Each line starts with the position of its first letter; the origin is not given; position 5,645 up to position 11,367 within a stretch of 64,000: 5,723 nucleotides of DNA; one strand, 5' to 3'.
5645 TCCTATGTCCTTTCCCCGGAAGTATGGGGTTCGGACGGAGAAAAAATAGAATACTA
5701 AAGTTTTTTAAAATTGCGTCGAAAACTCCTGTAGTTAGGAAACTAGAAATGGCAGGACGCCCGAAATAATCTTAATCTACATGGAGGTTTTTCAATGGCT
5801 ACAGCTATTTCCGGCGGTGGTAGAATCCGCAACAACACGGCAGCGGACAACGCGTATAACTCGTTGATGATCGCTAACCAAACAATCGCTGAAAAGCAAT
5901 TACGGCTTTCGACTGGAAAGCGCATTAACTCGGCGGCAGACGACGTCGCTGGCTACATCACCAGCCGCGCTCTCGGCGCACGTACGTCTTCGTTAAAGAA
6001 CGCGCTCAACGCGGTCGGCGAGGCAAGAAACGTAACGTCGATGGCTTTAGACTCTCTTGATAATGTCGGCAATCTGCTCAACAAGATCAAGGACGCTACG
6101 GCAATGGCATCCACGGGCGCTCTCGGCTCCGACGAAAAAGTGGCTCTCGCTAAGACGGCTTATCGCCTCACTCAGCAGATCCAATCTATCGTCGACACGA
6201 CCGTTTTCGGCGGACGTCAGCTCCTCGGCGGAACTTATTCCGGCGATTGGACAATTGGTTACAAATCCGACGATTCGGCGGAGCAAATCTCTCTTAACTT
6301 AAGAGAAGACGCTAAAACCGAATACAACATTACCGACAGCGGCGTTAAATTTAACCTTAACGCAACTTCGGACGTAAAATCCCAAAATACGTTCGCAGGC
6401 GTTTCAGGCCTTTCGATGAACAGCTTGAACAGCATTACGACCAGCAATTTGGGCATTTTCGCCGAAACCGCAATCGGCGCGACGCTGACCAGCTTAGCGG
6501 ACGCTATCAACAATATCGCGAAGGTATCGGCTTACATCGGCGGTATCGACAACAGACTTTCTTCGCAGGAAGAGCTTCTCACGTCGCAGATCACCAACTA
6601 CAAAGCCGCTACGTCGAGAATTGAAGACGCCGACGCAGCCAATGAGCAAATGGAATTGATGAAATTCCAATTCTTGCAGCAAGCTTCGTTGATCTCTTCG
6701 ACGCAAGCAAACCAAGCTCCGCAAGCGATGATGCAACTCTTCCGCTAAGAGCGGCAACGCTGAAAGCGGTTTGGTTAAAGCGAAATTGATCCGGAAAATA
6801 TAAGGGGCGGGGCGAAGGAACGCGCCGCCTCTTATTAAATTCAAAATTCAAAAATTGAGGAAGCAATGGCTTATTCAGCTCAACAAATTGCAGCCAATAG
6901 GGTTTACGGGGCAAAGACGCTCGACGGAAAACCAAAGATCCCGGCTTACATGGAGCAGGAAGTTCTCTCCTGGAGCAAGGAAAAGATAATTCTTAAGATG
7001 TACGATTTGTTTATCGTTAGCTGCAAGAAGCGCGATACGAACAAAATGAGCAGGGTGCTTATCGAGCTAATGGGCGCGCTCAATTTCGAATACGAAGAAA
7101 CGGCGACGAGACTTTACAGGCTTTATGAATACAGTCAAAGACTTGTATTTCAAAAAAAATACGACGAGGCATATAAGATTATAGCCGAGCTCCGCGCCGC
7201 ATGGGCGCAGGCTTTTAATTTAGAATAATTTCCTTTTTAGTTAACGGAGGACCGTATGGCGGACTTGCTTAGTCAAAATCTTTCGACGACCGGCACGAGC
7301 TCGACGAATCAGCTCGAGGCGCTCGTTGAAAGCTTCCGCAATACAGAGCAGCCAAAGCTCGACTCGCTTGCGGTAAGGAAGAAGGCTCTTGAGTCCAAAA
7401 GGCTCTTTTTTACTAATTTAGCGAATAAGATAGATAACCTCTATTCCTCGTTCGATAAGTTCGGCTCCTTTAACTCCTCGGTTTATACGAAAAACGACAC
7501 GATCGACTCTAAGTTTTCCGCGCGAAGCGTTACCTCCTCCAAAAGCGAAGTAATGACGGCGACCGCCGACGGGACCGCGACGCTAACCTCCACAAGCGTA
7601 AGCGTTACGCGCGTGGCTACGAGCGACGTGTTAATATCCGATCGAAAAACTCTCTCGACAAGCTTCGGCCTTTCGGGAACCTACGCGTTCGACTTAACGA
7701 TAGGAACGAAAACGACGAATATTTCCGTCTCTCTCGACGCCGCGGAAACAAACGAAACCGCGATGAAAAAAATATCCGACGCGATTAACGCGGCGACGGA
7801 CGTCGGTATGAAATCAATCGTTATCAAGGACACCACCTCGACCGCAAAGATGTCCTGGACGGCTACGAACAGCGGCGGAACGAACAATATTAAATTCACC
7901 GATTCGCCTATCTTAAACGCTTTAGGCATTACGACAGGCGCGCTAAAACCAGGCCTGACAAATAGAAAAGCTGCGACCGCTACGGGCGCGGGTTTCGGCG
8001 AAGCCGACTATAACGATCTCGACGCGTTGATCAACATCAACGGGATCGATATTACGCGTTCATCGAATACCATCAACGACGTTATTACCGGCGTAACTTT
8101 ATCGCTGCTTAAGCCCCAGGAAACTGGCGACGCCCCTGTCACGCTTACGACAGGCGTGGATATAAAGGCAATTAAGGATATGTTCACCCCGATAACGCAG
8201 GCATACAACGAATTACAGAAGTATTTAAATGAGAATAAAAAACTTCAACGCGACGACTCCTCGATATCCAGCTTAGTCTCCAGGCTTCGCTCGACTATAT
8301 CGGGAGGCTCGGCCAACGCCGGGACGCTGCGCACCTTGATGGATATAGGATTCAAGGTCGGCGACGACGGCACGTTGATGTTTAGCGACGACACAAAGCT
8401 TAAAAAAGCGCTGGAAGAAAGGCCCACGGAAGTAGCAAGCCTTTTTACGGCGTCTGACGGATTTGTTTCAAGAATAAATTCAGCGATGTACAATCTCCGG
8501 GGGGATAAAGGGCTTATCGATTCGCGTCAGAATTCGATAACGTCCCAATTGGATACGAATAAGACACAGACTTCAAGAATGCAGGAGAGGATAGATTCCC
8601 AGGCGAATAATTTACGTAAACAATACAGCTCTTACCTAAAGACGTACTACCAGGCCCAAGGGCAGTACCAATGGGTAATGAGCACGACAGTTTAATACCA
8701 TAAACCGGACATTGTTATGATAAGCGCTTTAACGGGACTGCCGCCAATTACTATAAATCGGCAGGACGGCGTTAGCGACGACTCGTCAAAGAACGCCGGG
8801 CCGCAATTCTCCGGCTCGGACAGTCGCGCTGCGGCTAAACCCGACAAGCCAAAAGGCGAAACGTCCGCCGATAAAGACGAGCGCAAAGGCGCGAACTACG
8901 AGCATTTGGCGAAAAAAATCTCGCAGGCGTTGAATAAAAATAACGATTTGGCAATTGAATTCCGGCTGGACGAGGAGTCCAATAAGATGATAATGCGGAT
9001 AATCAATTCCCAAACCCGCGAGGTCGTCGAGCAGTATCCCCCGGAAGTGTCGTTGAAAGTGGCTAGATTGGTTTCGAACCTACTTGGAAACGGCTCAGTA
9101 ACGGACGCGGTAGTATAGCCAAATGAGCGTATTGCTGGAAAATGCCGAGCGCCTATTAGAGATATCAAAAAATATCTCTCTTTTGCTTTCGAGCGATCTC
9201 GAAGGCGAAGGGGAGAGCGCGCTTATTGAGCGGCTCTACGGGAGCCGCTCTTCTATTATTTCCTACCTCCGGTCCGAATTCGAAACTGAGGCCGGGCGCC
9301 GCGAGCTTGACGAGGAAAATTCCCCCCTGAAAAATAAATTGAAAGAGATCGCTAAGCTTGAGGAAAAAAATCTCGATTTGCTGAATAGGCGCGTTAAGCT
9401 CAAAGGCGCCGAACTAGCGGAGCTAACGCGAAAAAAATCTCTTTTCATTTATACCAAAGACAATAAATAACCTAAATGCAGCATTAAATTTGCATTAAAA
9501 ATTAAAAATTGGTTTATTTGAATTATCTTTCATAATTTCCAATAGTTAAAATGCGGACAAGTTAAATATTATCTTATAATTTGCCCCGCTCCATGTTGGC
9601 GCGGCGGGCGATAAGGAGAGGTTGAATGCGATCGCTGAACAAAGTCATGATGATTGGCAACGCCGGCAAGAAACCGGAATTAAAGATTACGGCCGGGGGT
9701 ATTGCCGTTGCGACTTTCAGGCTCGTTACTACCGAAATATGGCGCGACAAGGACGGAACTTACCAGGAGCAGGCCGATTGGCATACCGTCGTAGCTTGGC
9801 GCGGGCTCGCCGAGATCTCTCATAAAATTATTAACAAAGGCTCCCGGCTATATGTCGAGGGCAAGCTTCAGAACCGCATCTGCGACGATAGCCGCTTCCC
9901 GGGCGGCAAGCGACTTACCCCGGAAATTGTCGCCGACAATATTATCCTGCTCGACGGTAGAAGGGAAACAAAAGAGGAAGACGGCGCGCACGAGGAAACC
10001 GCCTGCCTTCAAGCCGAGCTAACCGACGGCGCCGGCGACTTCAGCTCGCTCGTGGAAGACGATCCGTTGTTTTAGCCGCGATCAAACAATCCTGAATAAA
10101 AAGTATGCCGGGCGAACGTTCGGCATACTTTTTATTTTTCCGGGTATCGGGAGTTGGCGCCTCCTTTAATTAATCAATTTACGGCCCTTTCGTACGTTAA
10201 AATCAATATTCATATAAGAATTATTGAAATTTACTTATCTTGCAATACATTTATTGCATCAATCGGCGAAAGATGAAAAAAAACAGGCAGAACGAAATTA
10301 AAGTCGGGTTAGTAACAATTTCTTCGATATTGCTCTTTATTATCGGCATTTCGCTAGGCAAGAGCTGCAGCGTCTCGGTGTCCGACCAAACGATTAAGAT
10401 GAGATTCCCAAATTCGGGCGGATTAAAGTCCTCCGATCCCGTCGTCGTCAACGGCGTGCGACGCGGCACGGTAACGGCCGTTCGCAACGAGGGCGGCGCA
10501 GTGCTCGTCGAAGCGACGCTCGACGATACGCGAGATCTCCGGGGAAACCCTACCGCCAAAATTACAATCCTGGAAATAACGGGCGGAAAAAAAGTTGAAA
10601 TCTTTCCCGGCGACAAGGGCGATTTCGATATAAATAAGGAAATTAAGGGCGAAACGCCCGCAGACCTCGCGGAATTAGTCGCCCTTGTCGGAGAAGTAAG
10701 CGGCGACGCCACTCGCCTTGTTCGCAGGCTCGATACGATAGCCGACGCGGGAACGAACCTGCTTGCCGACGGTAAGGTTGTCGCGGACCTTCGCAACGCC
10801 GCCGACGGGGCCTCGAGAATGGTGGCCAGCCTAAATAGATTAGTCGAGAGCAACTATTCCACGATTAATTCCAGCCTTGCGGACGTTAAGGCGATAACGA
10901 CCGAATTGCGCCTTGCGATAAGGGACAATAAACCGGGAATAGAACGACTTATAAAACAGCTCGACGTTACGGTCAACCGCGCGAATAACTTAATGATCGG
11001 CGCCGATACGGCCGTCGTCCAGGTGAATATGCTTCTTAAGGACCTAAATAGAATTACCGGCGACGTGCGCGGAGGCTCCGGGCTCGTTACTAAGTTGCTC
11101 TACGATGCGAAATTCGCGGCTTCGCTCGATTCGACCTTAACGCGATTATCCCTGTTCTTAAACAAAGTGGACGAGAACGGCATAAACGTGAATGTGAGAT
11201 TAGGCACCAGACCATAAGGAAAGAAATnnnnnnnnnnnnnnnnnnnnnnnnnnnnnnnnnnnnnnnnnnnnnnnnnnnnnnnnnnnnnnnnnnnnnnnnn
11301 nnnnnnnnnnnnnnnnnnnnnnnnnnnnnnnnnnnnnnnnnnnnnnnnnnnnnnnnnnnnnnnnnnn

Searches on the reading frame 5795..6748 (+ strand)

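Call 31: search_protein_families(library=pfam, proteins=[window:5795-6748:+], max_evalue=0.00001)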
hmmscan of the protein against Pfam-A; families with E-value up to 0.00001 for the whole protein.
window:5795-6748:+ (317 aa): 2 families
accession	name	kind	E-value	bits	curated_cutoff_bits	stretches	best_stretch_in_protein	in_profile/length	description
PF00669.25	Flagellin_N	-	2.8e-16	60.3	26.6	1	11-147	1-137/139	Bacterial flagellin N-terminal helical region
PF00700.27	Flagellin_C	-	3.5e-16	59.7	23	1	233-316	3-86/86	Bacterial flagellin C-terminal helical region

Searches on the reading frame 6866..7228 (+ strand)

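Call 91: search_protein_families(library=pfam, proteins=[window:6866-7228:+], max_evalue=0.0001)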
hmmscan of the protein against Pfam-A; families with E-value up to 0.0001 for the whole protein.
window:6866-7228:+ (120 aa): 1 family
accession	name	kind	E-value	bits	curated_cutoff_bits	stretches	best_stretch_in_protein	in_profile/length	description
PF02561.19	FliS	-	4e-10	40.4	26.7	1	54-116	44-114/115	Flagellar protein FliS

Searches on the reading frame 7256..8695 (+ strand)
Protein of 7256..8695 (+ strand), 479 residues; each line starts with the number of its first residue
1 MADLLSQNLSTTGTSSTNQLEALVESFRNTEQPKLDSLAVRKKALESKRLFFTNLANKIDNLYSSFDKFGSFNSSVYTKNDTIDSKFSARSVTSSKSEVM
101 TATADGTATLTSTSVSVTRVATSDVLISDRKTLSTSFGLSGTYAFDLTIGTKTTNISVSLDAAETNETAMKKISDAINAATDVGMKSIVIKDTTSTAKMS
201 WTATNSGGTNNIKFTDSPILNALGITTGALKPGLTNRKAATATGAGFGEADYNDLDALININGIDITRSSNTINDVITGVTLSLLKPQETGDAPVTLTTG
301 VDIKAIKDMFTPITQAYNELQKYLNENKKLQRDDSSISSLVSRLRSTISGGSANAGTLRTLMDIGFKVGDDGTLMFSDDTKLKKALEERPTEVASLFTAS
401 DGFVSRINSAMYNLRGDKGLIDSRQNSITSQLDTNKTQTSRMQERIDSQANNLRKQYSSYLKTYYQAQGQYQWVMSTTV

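Call 31: search_protein_families(library=pfam, proteins=[window:7256-8695:+], max_evalue=0.00001)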
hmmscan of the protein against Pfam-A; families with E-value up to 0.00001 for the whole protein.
window:7256-8695:+ (479 aa): 2 families
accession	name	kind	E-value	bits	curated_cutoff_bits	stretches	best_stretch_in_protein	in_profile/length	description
PF07195.17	FliD_C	-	4.9e-37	128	25.4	1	256-458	3-225/236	Flagellar hook-associated protein 2 C-terminus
PF02465.23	FliD_N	-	9.5e-11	42.6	24.8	1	19-124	4-97/97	Flagellar hook-associated protein 2 N-terminus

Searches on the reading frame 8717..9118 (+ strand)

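Call 91: search_protein_families(library=pfam, proteins=[window:8717-9118:+], max_evalue=0.0001)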
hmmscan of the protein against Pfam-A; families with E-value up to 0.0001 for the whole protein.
window:8717-9118:+ (133 aa): 1 family
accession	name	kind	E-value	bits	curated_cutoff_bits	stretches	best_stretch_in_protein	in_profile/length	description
PF03646.20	FlaG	-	4.8e-12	46.3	23.8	1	39-124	12-96/101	FlaG protein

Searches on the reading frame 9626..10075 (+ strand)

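Call 91: search_protein_families(library=pfam, proteins=[window:9626-10075:+], max_evalue=0.0001)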
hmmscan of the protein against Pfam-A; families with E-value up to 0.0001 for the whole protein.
window:9626-10075:+ (149 aa): 1 family
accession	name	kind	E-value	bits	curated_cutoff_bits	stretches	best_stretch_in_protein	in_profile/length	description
PF00436.31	SSB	-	1.7e-26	92.8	26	1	4-107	1-102/104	Single-strand binding protein family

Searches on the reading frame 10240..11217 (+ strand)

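Call 31: search_protein_families(library=pfam, proteins=[window:10240-11217:+], max_evalue=0.00001)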
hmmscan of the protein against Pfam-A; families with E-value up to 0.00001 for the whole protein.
window:10240-11217:+ (325 aa): 1 family
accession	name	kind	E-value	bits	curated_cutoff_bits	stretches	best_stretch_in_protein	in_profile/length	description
PF02470.25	MlaD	-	1.2e-12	48.4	25.1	1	50-124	3-81/81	MlaD protein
